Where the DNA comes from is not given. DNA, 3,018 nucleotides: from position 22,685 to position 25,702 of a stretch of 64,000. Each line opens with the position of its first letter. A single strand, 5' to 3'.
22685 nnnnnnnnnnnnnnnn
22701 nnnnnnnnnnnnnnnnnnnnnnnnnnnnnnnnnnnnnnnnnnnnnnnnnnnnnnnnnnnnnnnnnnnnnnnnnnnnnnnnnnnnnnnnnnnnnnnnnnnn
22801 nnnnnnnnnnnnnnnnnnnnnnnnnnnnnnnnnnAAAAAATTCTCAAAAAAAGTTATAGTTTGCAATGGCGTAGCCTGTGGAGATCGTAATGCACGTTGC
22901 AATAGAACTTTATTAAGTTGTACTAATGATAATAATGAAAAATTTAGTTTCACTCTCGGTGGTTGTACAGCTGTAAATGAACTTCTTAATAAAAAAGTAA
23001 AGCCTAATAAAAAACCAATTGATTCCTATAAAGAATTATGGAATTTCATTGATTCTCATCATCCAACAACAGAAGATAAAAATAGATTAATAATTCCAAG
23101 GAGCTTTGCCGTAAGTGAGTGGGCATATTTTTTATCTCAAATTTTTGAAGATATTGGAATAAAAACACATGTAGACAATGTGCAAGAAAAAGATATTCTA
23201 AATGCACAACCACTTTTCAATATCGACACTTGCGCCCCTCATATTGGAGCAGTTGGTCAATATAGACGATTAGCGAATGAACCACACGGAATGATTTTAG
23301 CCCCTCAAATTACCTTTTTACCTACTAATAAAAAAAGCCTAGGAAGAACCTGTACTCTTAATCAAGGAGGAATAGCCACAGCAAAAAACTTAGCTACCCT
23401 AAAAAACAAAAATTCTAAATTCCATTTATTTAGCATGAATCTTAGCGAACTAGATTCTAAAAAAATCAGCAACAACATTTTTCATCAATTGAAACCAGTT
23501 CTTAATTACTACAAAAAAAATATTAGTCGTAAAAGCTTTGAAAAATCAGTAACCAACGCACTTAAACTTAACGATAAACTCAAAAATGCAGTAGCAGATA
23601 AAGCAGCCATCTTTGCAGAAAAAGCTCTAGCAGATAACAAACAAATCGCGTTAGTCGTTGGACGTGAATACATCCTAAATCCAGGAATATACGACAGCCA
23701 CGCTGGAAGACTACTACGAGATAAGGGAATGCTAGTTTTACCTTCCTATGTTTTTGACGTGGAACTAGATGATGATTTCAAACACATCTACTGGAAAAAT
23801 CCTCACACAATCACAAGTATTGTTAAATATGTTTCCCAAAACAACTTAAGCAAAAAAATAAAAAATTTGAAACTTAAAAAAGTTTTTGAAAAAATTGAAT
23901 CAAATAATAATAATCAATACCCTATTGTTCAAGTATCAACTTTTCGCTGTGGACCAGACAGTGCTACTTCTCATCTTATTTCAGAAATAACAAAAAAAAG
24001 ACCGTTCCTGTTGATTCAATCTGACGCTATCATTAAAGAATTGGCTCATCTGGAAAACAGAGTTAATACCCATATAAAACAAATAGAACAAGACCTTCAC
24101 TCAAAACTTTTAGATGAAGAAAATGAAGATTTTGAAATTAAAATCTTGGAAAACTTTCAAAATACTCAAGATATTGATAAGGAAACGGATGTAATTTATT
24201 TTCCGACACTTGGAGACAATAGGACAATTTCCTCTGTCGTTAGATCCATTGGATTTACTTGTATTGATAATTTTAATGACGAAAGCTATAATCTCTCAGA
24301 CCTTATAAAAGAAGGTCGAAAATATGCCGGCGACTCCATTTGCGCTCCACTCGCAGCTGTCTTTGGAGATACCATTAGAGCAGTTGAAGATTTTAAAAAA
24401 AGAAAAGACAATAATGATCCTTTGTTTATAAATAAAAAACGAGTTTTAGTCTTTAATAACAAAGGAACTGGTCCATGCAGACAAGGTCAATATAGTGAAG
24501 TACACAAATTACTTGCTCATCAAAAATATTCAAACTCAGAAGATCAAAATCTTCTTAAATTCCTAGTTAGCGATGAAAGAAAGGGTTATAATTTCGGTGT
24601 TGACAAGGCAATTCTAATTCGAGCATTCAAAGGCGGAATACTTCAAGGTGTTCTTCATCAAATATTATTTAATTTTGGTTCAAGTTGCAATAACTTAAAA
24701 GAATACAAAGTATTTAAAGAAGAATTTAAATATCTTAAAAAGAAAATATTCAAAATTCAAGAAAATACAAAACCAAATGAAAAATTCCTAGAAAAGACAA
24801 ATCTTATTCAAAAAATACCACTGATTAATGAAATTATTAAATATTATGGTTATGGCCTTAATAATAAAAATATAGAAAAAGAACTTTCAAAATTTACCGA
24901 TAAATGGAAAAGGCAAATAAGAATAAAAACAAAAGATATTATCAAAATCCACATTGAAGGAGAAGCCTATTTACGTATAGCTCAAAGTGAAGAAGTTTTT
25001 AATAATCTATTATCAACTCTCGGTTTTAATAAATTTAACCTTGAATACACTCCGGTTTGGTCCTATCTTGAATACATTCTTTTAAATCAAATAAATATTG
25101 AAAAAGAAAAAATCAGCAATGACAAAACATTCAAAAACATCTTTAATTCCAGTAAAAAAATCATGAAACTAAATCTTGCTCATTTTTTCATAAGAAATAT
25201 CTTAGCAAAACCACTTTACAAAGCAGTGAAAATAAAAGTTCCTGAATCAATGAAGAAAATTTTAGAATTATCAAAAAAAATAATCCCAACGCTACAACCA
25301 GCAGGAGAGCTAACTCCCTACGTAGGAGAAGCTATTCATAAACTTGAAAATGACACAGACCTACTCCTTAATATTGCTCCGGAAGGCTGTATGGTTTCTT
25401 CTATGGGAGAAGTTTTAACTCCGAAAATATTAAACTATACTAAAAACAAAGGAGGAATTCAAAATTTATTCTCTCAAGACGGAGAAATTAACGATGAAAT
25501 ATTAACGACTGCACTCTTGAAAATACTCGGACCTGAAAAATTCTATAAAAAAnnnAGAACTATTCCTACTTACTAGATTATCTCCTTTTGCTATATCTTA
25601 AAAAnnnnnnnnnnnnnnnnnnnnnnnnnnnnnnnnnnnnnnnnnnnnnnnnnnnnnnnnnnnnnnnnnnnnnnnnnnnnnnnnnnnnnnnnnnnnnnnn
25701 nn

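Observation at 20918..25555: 1545-aa fused double-activase / dehydratase-like protein in an otherwise minimal-metabolism context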

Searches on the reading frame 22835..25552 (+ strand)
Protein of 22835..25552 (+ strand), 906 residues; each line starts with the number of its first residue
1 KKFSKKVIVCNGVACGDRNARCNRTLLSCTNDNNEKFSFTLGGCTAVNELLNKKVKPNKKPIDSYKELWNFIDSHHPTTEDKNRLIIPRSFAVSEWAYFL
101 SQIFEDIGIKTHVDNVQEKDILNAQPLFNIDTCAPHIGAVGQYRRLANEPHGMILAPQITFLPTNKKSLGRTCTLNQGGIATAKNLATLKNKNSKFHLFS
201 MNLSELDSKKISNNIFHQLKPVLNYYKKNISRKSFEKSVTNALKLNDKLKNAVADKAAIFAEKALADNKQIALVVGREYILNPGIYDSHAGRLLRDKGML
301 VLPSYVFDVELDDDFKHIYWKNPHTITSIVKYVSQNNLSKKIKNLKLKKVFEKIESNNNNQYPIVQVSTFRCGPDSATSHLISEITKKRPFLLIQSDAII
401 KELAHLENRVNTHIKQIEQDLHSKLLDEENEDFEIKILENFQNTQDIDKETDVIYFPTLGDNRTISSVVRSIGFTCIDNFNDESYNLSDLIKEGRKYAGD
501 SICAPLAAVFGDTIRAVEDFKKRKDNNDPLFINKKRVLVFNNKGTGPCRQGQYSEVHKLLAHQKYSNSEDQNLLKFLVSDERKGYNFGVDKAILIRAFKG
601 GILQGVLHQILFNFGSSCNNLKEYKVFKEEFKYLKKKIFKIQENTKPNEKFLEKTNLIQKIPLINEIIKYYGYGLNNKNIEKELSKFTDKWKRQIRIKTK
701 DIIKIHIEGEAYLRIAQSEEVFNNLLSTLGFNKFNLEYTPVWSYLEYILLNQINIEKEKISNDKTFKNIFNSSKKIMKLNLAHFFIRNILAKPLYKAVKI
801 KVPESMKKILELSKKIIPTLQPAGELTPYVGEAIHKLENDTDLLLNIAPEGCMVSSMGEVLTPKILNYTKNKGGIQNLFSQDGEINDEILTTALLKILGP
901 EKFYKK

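Call 49: search_protein_representatives(protein=window:22835-25552:+)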
Query: 906 residues. Proteins with E-value up to 0.001 (for the whole library): 140; up to 1e-10: 86; up to 1e-30: 51. The best 140 are listed.
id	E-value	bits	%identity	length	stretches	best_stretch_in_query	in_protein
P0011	0.0e+00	1018.6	53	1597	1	2-905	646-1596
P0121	2.5e-288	975.5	50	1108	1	2-905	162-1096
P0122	1.4e-256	870.5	47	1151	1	3-906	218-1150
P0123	4.3e-250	849.0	46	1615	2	2-758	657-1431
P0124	2.2e-239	813.6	44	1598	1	3-904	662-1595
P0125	6.3e-239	812.1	44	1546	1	2-906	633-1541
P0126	4.0e-236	802.8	43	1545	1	2-905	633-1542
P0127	1.4e-208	711.7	45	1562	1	3-904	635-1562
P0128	4.8e-206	703.3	49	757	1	3-647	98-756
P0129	6.8e-189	646.5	40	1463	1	1-823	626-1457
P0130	3.0e-187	641.1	38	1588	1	3-900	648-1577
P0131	2.0e-178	611.9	46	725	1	239-902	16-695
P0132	4.5e-178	610.8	40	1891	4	168-866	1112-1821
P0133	2.1e-152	525.8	45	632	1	276-906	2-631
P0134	3.2e-148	512.0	46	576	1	364-905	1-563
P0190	5.8e-18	81.0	24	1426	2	49-585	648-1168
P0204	7.3e-11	57.6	27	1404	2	35-668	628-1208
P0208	3.0e-10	55.5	26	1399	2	99-563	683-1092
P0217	1.3e-08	50.2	24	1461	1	4-611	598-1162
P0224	1.3e-07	46.8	25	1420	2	100-561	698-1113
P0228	1.3e-06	43.5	23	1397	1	79-569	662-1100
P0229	1.6e-06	43.2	26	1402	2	85-620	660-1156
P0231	3.2e-06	42.2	27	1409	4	127-331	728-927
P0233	6.9e-06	41.1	26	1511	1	167-558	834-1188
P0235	1.7e-05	39.8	23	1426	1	52-563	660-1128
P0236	1.8e-05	39.7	24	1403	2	69-563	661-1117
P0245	1.3e-04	36.9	30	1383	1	340-561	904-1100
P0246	1.3e-04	36.9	24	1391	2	84-572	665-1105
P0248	2.3e-04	36.1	24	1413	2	80-559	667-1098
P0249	2.4e-04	36.0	29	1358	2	353-561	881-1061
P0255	6.3e-04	34.6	28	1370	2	357-519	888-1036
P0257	8.2e-04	34.2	30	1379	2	358-567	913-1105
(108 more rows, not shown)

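Call 50: list_cluster_members(proteins=[P0190, P0204, P0208, P0217, P0224, P0229, P0233, P0132, P0130, P0129])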
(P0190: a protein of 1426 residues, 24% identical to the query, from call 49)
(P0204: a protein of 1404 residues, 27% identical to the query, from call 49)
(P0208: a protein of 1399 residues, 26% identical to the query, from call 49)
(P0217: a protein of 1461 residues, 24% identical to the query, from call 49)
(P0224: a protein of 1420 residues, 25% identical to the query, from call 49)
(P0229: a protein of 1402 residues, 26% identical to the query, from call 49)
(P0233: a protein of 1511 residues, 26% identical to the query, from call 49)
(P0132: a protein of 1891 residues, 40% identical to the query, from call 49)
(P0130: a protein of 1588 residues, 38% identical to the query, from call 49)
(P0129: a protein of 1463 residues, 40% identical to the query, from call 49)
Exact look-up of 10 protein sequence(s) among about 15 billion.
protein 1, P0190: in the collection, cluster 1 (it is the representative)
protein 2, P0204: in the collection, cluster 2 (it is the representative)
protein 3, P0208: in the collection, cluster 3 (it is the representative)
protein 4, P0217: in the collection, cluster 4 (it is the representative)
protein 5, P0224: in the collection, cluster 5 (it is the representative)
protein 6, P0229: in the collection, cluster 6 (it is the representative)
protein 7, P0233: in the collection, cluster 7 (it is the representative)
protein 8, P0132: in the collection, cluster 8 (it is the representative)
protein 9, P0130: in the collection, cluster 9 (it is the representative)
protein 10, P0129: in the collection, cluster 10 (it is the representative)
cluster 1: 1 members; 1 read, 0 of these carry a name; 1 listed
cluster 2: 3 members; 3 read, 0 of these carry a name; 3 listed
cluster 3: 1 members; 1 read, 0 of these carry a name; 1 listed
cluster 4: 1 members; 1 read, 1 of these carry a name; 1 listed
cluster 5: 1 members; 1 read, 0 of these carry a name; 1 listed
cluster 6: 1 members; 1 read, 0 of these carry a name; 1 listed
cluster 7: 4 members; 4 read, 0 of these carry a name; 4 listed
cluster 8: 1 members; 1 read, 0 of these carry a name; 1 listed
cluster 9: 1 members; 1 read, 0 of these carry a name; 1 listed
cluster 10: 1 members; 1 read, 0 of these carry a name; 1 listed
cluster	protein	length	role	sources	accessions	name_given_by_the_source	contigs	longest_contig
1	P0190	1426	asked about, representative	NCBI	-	-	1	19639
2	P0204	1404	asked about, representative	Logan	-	-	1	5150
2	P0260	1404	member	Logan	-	-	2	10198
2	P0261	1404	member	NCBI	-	-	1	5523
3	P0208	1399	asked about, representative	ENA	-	-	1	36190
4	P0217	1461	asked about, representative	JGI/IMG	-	predicted CoA-substrate-specific enzyme activase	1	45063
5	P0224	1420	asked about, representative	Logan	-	-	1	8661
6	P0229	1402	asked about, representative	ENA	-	-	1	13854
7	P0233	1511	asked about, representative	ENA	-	-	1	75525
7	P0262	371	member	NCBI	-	-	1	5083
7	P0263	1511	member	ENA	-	-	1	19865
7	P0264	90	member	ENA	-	-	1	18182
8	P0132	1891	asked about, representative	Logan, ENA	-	-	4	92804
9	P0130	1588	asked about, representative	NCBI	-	-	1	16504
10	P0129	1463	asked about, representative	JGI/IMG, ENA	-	-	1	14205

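Call 73: predict_structure(alignment_id=A2)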
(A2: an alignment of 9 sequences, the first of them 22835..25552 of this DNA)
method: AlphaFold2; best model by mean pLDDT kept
length: 906 residues; sequences in the alignment: 9
mean_pLDDT: 77.7   pTM: 0.78
mean pLDDT of the five models: 77.7, 72.6, 67.8, 66.3, 65.6
residues with pLDDT >= 90: 272; 70-90: 397; 50-70: 127; < 50: 110
segments of 3 or more residues with pLDDT < 50: 1-3, 5-27, 38-59, 287-289, 390-436, 545-552
pLDDT, mean of each block of 10 residues (from residue 1): 45 35 50 56 44 45 80 92 92 80 96 89 73 73 92 89 79 70 84 88 88 91 95 96 95 94 87 70 55 68 86 76 82 86 93 77 65 61 61 41 32 33 31 47 85 83 87 84 67 74 75 89 90 90 53 68 71 77 72 87 92 92 94 94 89 81 83 89 95 72 87 81 91 91 85 84 83 91 91 94 90 77 72 92 83 71 88 83 77 84 75
secondary structure, 60 per line:
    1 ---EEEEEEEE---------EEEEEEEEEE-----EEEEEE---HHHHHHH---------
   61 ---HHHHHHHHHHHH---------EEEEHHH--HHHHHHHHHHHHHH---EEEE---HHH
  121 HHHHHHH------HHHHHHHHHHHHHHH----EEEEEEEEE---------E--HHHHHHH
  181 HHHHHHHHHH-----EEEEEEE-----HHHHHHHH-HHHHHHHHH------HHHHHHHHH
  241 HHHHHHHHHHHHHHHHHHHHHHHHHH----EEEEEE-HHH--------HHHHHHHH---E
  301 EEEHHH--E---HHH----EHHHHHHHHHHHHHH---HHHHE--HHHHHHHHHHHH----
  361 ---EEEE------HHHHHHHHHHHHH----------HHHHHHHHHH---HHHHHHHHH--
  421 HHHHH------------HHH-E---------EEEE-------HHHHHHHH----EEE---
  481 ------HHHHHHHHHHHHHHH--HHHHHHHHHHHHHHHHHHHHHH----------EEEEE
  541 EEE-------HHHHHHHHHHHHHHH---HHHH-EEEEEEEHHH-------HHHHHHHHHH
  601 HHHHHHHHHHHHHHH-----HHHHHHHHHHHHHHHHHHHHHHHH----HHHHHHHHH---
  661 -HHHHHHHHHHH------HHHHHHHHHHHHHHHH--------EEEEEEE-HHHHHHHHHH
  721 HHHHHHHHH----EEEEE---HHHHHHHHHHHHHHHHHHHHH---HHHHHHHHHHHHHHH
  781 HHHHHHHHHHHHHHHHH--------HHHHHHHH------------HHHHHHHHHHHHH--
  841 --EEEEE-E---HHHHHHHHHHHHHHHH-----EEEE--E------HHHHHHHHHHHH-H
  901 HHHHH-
elements in order (helices of 4 or more, strands of 3 or more residues): E4-11 E21-30 E36-41 H45-51 H64-75 E85-88 H94-107 E111-114 H118-127 H134-148 E153-161 H174-190 E196-202 H208-215 H217-225 H232-266 E271-276 H289-296 E300-303 H321-334 H338-341 H345-356 E364-367 H374-386 H397-406 H410-418 H421-425 E452-455 H463-470 E475-477 H487-501 H504-525 E536-543 H551-565 H569-572 E574-580 H591-615 H621-644 H649-657 H662-672 H679-694 E703-709 H711-729 E734-738 H742-762 H766-797 H806-813 H826-838 E843-847 H853-868 E874-877 H887-898 H900-905

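Call 81: fold_search(model_id=the predicted structure, library=pdb)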
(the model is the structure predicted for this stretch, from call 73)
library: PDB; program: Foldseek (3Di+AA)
matches with E <= 10: 561; with E <= 0.001: 0
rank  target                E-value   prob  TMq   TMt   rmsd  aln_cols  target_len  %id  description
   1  8s02_C                1.5e-02  0.94  0.20  0.35  14.5       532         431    7  BzdNO-benzoyl-CoA complex (released 2025-03-05)
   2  8s2r_C                1.8e-02  0.91  0.20  0.36  13.7       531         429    8  BzdNO in partially coenzyme A - free state (released 2025-03-05)
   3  9gai_B                2.6e-02  0.98  0.23  0.45  10.5       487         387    9  3-methylbenzoyl-CoA reductase from Thauera chlorobenzoica (MbdONPQ) (released 2026-02-18)
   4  8s02_A                3.1e-02  0.82  0.19  0.32  14.1       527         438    9  BzdNO-benzoyl-CoA complex (released 2025-03-05)
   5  3eua_G                6.5e-02  0.60  0.12  0.25  12.8       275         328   12  CRYSTAL STRUCTURE OF A PUTATIVE PHOSPHOSUGAR ISOMERASE (BSU32610) FROM BACILLUS SUBTILIS AT 1.90 A RESOLUTION (released 2008-10-21)
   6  7ukb                  6.8e-02  0.30  0.09  0.25  21.0       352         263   11  Ancestral reconstruction of a plant alpha/beta-hydrolase (released 2023-04-05)
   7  3tbf_B                7.1e-02  0.28  0.11  0.21  19.4       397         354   11  C-terminal domain of glucosamine-fructose-6-phosphate aminotransferase from Francisella tularensis. (released 2011-08-24)
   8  5dj5_A                1.1e-01  0.25  0.09  0.24  21.4       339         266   12  Crystal structure of rice DWARF14 in complex with synthetic strigolactone GR24 (released 2015-10-28)
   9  7f5w_B                1.3e-01  0.21  0.09  0.23  21.8       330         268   12  Conserved and divergent strigolactone signaling in Saccharum spontaneum (released 2022-05-04)
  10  3eua_F                1.8e-01  0.44  0.12  0.25  12.7       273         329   11  CRYSTAL STRUCTURE OF A PUTATIVE PHOSPHOSUGAR ISOMERASE (BSU32610) FROM BACILLUS SUBTILIS AT 1.90 A RESOLUTION (released 2008-10-21)
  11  7pt1_B                1.8e-01  0.09  0.08  0.12  22.8       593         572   11  Actinobacterial 2-hydroxyacyl-CoA lyase (AcHACL) structure in complex with substrate 2-HIB-CoA and inactive cofactor 3 (released 2022-02-02)
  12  9pff_F                1.8e-01  0.08  0.09  0.13  25.0       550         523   10  Min22bin20S complex (NSF-alphaSNAP-2:2 syntaxin-1a H3:SNAP-25 SN1), non-hydrolyzing, class 27 (released 2025-08-06)
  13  6svp_A                1.8e-01  0.21  0.11  0.13  15.9       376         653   10  Crystal structure of human GFAT-1 in complex with Glucose-6-Phosphate, L-Glu, and UDP-GlcNAc (released 2020-01-15)
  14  6azb_A                2.0e-01  0.25  0.09  0.25  21.5       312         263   10  Crystal structure of Physcomitrella patens KAI2-like E (released 2019-02-06)
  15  6svq_A                2.0e-01  0.25  0.11  0.14  15.5       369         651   11  Crystal structure of human GFAT-1 G461E after UDP-GlcNAc soaking (released 2020-01-15)
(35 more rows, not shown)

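Call 91: list_cluster_members(proteins=[P0245, P0246, P0248, P0249, P0255, P0257, P0228, P0231, P0235, P0236])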
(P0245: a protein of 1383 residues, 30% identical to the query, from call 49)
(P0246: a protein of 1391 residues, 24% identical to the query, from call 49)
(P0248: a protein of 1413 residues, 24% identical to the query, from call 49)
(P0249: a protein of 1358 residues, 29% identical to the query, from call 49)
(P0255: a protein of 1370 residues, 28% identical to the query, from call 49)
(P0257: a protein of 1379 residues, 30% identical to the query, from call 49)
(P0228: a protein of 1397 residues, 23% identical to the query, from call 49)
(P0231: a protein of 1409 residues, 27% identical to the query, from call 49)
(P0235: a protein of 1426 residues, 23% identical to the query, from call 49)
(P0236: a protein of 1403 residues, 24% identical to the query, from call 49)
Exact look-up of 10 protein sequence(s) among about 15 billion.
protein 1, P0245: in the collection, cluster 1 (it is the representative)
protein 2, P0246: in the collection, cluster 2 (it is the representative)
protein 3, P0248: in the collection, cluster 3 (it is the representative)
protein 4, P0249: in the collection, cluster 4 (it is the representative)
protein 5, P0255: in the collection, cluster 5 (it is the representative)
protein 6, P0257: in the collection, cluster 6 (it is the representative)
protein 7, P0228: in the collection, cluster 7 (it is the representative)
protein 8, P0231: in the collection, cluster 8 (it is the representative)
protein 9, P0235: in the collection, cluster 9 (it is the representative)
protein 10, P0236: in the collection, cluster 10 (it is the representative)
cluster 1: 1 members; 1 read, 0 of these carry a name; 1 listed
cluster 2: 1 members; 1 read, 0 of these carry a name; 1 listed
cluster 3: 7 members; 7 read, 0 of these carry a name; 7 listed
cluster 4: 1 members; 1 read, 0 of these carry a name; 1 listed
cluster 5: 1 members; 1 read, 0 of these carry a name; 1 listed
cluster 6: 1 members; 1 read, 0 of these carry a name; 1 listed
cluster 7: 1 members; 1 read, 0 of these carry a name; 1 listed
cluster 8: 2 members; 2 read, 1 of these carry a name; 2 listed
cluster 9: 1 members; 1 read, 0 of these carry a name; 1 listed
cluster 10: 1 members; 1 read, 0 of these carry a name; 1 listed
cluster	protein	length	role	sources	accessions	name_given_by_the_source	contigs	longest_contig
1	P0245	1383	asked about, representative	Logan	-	-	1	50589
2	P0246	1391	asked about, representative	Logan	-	-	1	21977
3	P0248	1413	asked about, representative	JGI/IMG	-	-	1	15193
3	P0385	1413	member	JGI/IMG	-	-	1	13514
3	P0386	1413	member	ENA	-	-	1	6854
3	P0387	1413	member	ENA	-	-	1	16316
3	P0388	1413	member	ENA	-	-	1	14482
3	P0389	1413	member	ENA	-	-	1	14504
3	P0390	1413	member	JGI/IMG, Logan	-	-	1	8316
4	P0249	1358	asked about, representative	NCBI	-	-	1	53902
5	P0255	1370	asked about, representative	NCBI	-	-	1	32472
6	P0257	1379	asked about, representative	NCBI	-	-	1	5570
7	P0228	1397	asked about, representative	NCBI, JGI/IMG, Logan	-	-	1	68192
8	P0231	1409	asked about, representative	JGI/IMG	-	-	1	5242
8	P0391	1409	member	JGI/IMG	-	predicted CoA-substrate-specific enzyme activase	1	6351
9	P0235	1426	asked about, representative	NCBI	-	-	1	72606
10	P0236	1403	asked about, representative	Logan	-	-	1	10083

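Call 94: find_homologous_proteins(query=P0245, max_evalue=1e-30)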
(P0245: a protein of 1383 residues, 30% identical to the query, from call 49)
Query P0245 (1383 aa): 8000 proteins with E <= 1e-30 among 8000 candidates; the best 120 are listed.
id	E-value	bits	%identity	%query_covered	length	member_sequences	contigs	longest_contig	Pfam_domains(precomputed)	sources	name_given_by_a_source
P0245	0.0e+0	3162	100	100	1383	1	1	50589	PF01869.27,PF09989.16,PF05378.20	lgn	-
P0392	0.0e+0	1924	60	99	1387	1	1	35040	PF01869.27,PF09989.16,PF05378.20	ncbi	ncbi:MAG: acyl-CoA dehydratase activase [Brevinematia bacterium]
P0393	0.0e+0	1760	55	99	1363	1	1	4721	PF01869.27,PF09989.16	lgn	-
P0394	0.0e+0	1731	54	99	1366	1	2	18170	PF01869.27,PF09989.16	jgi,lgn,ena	-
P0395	0.0e+0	1694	54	99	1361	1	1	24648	PF01869.27,PF09989.16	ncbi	-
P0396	0.0e+0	1639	53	100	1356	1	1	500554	PF01869.27,PF09989.16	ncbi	ncbi:MAG: acyl-CoA dehydratase activase [Candidatus Hydrothermales bacterium]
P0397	0.0e+0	1631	53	100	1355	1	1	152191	PF01869.27,PF09989.16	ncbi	ncbi:MAG: acyl-CoA dehydratase activase [Candidatus Hydrothermales bacterium]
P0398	0.0e+0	1628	53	99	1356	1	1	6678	PF01869.27,PF09989.16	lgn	-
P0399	0.0e+0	1556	50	99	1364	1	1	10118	PF01869.27,PF09989.16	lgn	-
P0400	0.0e+0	1488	49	99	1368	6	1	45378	PF01869.27,PF09989.16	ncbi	-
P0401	0.0e+0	1451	48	99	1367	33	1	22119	PF01869.27,PF09989.16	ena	-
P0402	0.0e+0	1204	56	68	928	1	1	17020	PF01869.27,PF09989.16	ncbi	-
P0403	0.0e+0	1197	42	99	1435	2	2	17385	PF01869.27,PF09989.16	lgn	-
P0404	0.0e+0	1187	41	99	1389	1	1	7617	PF01869.27,PF09989.16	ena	-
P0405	0.0e+0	1186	42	99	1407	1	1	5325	PF01869.27,PF09989.16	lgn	-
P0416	0.0e+0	1161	42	100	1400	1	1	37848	PF01869.27,PF00370.28,PF09989.16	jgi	jgi:predicted CoA-substrate-specific enzyme activase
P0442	0.0e+0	1111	39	99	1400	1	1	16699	PF01869.27,PF09989.16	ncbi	-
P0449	0.0e+0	1104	40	100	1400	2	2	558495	PF01869.27,PF09989.16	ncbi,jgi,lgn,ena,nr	ncbi:MAG TPA: acyl-CoA dehydratase activase [Candidatus Brocadiia bacterium]|nr:acyl-CoA dehydratase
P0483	0.0e+0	1075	39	100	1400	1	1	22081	PF01869.27,PF09989.16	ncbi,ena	-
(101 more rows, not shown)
